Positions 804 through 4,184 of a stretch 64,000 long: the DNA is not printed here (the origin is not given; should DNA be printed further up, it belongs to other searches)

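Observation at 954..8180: Tandem duplicated ~1000-aa tail sheath genes separated by a GIY-YIG endonuclease gene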

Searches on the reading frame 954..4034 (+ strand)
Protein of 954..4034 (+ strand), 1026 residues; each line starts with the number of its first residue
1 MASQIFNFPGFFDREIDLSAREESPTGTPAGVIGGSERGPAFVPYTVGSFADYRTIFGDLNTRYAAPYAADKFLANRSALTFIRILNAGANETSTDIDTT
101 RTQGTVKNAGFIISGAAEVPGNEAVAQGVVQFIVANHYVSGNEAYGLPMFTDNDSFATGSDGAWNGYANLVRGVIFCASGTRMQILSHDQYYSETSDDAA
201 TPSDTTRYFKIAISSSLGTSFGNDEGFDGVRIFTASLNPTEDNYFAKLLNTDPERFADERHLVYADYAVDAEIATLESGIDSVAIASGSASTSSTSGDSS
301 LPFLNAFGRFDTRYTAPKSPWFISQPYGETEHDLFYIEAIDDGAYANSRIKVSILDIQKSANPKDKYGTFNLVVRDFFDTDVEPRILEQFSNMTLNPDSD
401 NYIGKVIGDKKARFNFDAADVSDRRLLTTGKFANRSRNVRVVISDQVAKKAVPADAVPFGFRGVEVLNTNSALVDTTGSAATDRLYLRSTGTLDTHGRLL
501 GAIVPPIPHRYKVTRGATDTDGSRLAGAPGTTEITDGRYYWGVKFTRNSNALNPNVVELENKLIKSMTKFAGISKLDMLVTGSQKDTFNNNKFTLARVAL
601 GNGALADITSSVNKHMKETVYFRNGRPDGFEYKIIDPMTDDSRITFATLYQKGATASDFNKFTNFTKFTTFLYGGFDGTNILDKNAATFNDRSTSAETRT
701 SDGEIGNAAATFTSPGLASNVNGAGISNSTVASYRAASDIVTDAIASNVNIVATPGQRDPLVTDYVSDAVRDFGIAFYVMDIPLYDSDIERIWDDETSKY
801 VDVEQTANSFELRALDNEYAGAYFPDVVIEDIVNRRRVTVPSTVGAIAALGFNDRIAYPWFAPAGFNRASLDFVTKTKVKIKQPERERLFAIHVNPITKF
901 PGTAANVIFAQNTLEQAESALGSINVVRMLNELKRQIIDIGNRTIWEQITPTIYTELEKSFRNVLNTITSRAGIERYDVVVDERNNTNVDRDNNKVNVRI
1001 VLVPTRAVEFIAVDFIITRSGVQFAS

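Call 4: search_protein_families(library=pfam, proteins=[window:954-4031:+], max_evalue=0.01)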
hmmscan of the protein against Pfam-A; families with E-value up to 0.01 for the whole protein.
window:954-4031:+ (1026 aa): 1 family
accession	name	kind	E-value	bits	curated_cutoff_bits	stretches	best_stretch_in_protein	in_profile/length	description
PF17482.7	Phage_sheath_1C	-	0.00028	21.3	26.9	1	919-1017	4-103/104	Phage tail sheath C-terminal domain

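Call 5: search_protein_families(library=phrogs, proteins=[window:954-4031:+], max_evalue=0.001)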
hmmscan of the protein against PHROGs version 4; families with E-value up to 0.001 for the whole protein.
window:954-4031:+ (1026 aa): 2 families
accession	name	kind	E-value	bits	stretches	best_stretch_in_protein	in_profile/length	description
phrog_23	-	tail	3.2e-34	119.5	2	431-1025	89-470/496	tail sheath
phrog_10581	-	tail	1.7e-25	90.5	1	750-1018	637-910/915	tail sheath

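Call 7: search_dna_similar(query=window:954-4031:+, collection=phages, mode=protein, max_rows=40)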
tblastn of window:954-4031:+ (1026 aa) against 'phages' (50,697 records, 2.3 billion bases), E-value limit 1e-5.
Records with a match: 2199; places in all: 2205; records where one place covers at least 80% of the query: 0.
Best place of each record, by identity: <60% 2199.
By first word of the organism name: Escherichia 635; Synechococcus 379; Klebsiella 285; Shigella 83; Aeromonas 77; Acinetobacter 69; Vibrio 65; Erwinia 63; Cyanophage 61; Enterobacter 55; and 54 more.
By host as written in the record: - 361; Escherichia coli 269; Synechococcus 107; Klebsiella pneumoniae 96; Erwinia amylovora 46; Synechococcus sp. 38; Synechococcus sp. WH7803 28; Escherichia coli B 28; and 479 more.
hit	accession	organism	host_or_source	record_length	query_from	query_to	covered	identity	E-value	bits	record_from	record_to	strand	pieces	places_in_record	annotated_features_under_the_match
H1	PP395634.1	Microcystis phage Mel-JY01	Microcystis elabens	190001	9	1024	53%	33.4%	5e-29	265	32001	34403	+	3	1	tail sheath C-terminal domain containing protein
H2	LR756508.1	uncultured phage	metagenomic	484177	228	1025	51%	30.0%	1e-21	190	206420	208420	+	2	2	record has no annotation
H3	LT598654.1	Phage NCTB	surface water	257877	722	1021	29%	28.1%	2e-13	81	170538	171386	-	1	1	Phage tail sheath protein FI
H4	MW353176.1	Flavobacterium phage vB_FspM_immuto_3-5A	Flavobacterium sp. LMO8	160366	750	1024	27%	30.6%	8e-22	108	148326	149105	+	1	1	tail sheath protein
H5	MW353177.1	Flavobacterium phage vB_FspM_immuto_13-6C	Flavobacterium sp. LMO8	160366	750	1024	27%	30.6%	8e-22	108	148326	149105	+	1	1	tail sheath protein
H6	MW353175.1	Flavobacterium phage vB_FspM_immuto_2-6A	Flavobacterium sp. LMO8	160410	750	1024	27%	30.6%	8e-22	108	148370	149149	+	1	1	tail sheath protein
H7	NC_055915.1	Flavobacterium phage vB_FspM_immuto_2-6A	Flavobacterium sp. LMO8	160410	750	1024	27%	30.6%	8e-22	108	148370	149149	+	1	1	tail sheath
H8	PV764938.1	Sinorhizobium phage Phosso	Sinohrizobium meliloti NRRL L-50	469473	706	1021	31%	26.1%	2e-13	82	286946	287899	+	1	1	tail sheath protein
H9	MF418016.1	Bacillus phage vB_BceM-HSE3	Bacillus cereus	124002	716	1024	30%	25.8%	9e-17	92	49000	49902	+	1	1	tail sheath protein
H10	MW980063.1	Rhizobium phage RHph_N46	Rhizobium phaseoli sv. phaseoli IE1004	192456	741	1024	28%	27.8%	5e-12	77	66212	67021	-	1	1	tail sheath protein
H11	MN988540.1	Rhizobium phage RHph_I42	Rhizobium phaseoli IE4771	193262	741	1024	28%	27.8%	5e-12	77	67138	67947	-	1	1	tail sheath protein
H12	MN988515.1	Rhizobium phage RHph_N28_1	Rhizobium etli N731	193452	741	1024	28%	27.8%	5e-12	77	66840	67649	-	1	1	tail sheath protein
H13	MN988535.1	Rhizobium phage RHph_N42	Rhizobium phaseoli IE4771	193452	741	1024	28%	27.8%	5e-12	77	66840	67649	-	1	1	tail sheath protein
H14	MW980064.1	Rhizobium phage RHEph12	Rhizobium phaseoli sv. giardinii IE4771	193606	741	1024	28%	27.8%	6e-12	76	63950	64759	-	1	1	tail sheath protein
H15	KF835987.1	Pectobacterium bacteriophage PM2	-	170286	730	1024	29%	26.8%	6e-13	80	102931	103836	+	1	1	tail sheath protein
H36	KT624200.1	Bacillus phage SP-15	Bacillus subtilis W-23-S(r); Bacillus ...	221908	748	1026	27%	26.6%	4e-16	90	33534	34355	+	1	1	tail sheath protein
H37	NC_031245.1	Bacillus phage SP-15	Bacillus subtilis W-23-S(r); Bacillus ...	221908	748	1026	27%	26.6%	4e-16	90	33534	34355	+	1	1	tail sheath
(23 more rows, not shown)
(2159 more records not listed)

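Call 12: find_related_loci(query=window:954-4031:+, collection=viral_contigs, flank=10000)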
Query window:954-4031:+ (1026 aa) in viral_contigs; peptide patterns used: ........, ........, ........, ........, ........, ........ (x = any residue, [..] = any of these).
49 stretches matched a pattern; 37 encode a relative of the query (tblastn E <= 1e-3); 37 distinct loci.
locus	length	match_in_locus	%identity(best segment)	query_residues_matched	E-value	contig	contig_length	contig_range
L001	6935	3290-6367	100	1-1026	0e+0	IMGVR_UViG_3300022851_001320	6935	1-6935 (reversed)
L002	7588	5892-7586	100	1-565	0e+0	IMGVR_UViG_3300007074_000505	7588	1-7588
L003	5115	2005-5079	55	1-1025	0e+0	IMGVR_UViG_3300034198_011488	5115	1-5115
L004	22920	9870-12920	54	1-1024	0e+0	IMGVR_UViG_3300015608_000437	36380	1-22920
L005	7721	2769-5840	55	1-1025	0e+0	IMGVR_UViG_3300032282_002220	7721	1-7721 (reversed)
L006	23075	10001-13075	54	1-1025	0e+0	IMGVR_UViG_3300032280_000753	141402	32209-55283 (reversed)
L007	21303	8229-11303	54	1-1025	0e+0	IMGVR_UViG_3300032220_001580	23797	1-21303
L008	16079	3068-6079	54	1-1025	0e+0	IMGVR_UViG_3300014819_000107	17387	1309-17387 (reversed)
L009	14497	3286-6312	53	1-1025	0e+0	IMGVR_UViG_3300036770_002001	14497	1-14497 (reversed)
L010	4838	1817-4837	54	1-1008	0e+0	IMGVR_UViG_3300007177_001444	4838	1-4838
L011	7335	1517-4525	53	1-1025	0e+0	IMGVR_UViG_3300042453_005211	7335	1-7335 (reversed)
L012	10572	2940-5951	49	1-1024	0e+0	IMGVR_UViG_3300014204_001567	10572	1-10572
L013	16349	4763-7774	49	1-1024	0e+0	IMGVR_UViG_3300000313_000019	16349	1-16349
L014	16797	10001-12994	48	1-1024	0e+0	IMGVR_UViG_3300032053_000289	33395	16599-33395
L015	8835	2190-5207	49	1-1024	0e+0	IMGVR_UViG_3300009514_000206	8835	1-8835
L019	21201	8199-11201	46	1-1024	0e+0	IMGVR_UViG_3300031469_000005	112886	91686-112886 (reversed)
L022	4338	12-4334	47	1-1026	0e+0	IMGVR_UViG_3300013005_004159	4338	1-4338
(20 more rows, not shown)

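Call 17: find_encoding_contigs(protein=window:954-4034:+, flank=10000, max_places=6)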
Protein window:954-4034:+ (1026 aa): 8 contigs read that carry it; 6 places shown.
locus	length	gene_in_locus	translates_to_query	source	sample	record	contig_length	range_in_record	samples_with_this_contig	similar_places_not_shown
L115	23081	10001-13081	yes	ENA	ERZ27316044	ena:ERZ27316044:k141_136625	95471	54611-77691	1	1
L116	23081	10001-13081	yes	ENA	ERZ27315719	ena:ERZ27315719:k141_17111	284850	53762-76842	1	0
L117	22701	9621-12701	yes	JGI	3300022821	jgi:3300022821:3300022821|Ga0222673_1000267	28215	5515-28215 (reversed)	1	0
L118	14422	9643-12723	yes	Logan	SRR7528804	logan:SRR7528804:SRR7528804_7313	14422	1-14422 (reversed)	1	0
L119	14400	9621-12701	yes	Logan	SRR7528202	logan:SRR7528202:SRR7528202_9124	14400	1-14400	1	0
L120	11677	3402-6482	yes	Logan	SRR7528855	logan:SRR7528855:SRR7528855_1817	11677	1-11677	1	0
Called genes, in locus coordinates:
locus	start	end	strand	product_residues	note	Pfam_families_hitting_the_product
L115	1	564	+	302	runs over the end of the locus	PF01541:GIY-YIG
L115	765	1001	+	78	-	-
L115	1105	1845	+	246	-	-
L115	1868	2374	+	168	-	-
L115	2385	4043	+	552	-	-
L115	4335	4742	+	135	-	-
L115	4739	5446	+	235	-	-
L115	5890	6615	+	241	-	-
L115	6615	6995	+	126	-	-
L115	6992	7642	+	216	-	-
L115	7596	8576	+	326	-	-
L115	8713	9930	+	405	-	-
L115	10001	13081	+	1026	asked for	-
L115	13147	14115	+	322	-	PF01541:GIY-YIG, PF22083:I-HmuI_NUMOD-like (faint)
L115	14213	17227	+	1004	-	-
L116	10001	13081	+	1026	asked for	-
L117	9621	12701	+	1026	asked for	-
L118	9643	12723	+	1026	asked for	-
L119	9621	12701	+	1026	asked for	-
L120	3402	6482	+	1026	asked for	-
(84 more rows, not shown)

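Call 21: get_annotated_region(hit=H1, flank=8000)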
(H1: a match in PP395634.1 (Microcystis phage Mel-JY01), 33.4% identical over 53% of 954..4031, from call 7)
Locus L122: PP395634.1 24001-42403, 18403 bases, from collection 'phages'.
description: Microcystis phage Mel-JY01, complete genome.
organism: Microcystis phage Mel-JY01 (NCBI taxid 3126653)
taxonomy: Viruses; Duplodnaviria; Heunggongvirae; Uroviricota; Caudoviricetes
host: Microcystis elabens; source: -; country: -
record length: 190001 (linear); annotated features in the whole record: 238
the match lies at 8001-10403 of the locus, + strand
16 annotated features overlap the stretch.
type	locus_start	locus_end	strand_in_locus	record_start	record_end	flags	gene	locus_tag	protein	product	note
CDS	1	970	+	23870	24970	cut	-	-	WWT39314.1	hypothetical protein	-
CDS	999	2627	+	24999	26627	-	-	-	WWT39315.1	capsid protein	T4-like bacteriophage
CDS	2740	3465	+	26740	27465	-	-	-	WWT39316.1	hypothetical protein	-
CDS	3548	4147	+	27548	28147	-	-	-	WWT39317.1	hypothetical protein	-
CDS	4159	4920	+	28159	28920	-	-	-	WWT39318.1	putative ATPase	phosphate starvation-inducible protein PhoH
CDS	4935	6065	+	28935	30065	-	-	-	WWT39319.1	hypothetical protein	-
CDS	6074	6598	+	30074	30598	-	-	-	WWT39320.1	hypothetical protein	-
CDS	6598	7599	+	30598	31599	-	-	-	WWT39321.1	hypothetical protein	-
CDS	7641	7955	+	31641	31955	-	-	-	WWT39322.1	hypothetical protein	-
CDS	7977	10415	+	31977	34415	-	-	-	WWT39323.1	tail sheath C-terminal domain containing protein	-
CDS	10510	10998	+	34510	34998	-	-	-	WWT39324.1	tail tube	Gp19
CDS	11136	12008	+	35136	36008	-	-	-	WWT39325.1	hypothetical protein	-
CDS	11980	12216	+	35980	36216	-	-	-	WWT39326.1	hypothetical protein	-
CDS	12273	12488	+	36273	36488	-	-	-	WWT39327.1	hypothetical protein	-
CDS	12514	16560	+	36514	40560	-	-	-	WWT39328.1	hypothetical protein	-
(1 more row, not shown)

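Call 33: find_homologous_proteins(query=window:954-4031:+, max_evalue=1e-10)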
Query window:954-4031:+ (1026 aa): 1311 proteins with E <= 1e-10 among 8000 candidates; the best 120 are listed.
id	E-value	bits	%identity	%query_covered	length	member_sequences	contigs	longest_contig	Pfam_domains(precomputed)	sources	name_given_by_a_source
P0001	0.0e+0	2283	100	100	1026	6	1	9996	-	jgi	-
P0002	0.0e+0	1865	81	100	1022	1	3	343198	-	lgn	-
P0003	0.0e+0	1791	78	100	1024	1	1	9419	-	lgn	-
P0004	0.0e+0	1703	74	100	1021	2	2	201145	-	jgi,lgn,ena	-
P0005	0.0e+0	1702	74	100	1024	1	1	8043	-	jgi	-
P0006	0.0e+0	1612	70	100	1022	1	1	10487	-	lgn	-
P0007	0.0e+0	1603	71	100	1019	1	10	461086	-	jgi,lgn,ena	-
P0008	0.0e+0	1593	69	100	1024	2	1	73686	-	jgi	jgi:hypothetical protein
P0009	0.0e+0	1580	69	100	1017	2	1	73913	-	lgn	-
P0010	0.0e+0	1578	69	100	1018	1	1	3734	-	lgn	-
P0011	0.0e+0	1578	69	100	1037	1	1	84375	-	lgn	-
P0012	0.0e+0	1572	69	100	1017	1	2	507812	-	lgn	-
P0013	0.0e+0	1556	68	100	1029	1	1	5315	-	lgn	-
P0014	0.0e+0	1546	68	100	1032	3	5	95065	-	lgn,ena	-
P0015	0.0e+0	1514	67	100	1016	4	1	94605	PF17482.8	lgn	-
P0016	0.0e+0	1495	65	100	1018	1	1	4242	PF17482.8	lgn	-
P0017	0.0e+0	1455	64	100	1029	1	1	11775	PF17482.8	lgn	-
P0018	0.0e+0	1419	63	100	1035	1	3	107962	PF17482.8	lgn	-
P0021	0.0e+0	1353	59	100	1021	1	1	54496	PF17482.8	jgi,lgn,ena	-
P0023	0.0e+0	1338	61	100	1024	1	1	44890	PF17482.8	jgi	jgi:hypothetical protein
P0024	0.0e+0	1337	59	100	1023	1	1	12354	PF17482.8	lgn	-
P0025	0.0e+0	1335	60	100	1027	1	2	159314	PF17482.8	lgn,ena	-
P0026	0.0e+0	1331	60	100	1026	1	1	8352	PF17482.8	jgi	jgi:hypothetical protein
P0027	0.0e+0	1325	59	100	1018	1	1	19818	PF17482.8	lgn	-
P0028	0.0e+0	1325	59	100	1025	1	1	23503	PF17482.8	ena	-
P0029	0.0e+0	1320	59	100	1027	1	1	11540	PF17482.8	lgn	-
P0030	0.0e+0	1315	59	100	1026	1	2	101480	PF17482.8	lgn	-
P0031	0.0e+0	1313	58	100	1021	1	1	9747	PF17482.8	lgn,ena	-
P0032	0.0e+0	1309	57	100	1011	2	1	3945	PF17482.8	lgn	-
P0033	0.0e+0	1306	58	100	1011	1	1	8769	PF17482.8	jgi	jgi:hypothetical protein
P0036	0.0e+0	1297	58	100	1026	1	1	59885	PF17482.8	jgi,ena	jgi:hypothetical protein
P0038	0.0e+0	1293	57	100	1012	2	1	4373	PF17482.8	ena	-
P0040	0.0e+0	1284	57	100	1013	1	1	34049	PF17482.8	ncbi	-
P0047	0.0e+0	1266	56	100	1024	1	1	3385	PF17482.8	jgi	jgi:hypothetical protein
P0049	0.0e+0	1265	56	100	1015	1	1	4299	PF17482.8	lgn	-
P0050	0.0e+0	1265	57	100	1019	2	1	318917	PF04984.20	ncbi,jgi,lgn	ncbi:MAG: hypothetical protein WC761_01400 [Candidatus Paceibacterota bacterium]|jgi:hypothetical pr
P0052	0.0e+0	1260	56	100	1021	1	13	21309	PF04984.20,PF17482.8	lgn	-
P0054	0.0e+0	1258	58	100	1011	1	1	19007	PF17482.8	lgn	-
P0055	0.0e+0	1256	57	100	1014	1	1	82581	PF17482.8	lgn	-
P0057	0.0e+0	1254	57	100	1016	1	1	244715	PF17482.8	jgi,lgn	jgi:hypothetical protein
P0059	0.0e+0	1253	57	100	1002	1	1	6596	PF04984.20,PF17482.8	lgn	-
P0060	0.0e+0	1250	56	100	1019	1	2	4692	PF04984.20,PF17482.8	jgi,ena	jgi:hypothetical protein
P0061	0.0e+0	1248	56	100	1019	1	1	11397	PF17482.8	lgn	-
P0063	0.0e+0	1245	55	100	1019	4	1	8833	PF04984.20,PF17482.8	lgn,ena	-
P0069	0.0e+0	1232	55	100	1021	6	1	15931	PF17482.8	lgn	-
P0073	0.0e+0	1226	55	100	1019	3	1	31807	PF04984.20,PF17482.8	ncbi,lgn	-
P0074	0.0e+0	1225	55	100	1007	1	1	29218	PF17482.8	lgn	-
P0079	0.0e+0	1215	54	100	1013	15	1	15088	PF17482.8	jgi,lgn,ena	jgi:hypothetical protein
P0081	0.0e+0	1212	55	100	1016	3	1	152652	PF17482.8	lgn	-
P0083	0.0e+0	1211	55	100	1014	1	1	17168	PF17482.8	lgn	-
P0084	0.0e+0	1210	54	100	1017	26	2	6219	PF17482.8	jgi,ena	jgi:hypothetical protein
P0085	0.0e+0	1209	55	100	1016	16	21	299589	PF17482.8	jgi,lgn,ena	jgi:hypothetical protein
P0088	0.0e+0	1204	56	100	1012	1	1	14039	PF17482.8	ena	-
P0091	0.0e+0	1201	54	100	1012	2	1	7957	PF17482.8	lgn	-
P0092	0.0e+0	1201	54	100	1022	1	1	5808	PF17482.8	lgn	-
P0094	0.0e+0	1197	55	100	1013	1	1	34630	PF17482.8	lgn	-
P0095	0.0e+0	1197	56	100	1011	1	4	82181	PF17482.8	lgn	-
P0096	0.0e+0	1196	55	100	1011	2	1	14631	PF17482.8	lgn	-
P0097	0.0e+0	1196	55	100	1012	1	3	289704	PF17482.8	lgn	-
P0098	0.0e+0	1194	55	100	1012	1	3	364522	PF17482.8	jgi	jgi:hypothetical protein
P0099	0.0e+0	1194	56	100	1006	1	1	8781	PF17482.8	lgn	-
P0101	0.0e+0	1192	54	100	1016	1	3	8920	PF17482.8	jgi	-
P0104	0.0e+0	1191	54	100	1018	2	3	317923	PF17482.8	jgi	jgi:hypothetical protein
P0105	0.0e+0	1189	56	100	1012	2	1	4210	PF17482.8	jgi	jgi:hypothetical protein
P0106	0.0e+0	1188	56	100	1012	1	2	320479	PF17482.8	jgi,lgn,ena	-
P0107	0.0e+0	1187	54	100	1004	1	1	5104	PF17482.8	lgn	-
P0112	0.0e+0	1185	55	100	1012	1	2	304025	PF17482.8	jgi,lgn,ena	-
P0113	0.0e+0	1185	54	100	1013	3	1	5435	PF17482.8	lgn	-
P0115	0.0e+0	1182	53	100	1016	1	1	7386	PF17482.8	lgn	-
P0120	0.0e+0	1181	53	100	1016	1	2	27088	PF17482.8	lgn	-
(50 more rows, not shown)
